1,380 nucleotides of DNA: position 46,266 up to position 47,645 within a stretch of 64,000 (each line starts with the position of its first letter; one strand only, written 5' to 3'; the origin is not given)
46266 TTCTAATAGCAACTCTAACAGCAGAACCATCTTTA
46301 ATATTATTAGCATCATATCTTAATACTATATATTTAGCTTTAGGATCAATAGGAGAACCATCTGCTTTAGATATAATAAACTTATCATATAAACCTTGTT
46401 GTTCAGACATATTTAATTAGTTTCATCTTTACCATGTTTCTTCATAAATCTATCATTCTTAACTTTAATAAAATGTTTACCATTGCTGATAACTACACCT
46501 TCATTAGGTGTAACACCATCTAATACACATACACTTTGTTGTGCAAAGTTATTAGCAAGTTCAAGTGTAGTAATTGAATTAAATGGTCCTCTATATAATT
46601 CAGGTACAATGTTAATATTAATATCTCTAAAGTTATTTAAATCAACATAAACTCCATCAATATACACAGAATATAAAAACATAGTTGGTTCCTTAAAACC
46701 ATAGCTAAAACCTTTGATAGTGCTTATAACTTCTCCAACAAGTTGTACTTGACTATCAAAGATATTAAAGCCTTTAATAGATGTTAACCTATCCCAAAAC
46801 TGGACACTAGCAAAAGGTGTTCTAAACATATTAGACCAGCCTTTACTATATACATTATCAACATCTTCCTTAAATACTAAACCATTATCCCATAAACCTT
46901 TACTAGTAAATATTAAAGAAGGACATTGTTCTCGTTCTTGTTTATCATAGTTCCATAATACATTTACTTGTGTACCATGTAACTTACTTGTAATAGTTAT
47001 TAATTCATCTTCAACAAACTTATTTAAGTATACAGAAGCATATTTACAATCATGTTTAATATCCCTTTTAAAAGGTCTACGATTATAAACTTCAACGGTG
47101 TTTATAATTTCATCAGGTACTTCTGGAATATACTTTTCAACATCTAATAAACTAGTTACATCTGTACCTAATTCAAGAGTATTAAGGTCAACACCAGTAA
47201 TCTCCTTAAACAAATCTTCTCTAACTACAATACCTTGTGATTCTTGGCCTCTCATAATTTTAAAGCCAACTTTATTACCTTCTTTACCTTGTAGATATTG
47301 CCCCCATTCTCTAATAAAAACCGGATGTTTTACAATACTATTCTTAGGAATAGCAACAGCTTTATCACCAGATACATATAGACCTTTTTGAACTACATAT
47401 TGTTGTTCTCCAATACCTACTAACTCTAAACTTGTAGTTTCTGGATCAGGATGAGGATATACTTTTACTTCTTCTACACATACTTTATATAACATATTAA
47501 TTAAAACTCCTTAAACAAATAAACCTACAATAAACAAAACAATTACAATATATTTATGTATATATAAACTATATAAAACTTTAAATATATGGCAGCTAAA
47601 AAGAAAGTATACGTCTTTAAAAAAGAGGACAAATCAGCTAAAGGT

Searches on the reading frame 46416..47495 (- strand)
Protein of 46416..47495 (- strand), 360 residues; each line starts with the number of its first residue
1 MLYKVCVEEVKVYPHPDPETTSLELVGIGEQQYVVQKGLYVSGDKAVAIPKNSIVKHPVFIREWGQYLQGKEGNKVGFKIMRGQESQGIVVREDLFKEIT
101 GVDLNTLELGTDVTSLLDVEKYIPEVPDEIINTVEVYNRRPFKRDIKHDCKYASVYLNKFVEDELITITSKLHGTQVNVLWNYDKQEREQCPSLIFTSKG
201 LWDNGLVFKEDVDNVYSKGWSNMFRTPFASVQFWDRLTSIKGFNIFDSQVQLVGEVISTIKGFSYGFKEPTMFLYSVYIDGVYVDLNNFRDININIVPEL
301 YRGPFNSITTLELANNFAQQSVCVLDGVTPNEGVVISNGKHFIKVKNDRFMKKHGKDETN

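Call 10: search_protein_families(library=phrogs, proteins=[window:46416-47495:-], max_evalue=0.001)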
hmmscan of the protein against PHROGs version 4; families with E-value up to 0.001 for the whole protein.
window:46416-47495:- (360 aa): 1 family
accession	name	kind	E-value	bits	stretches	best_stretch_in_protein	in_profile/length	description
phrog_968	-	DNA, RNA and nucleotide metabolism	1.2e-25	91.4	1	20-356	25-394/398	RNA ligase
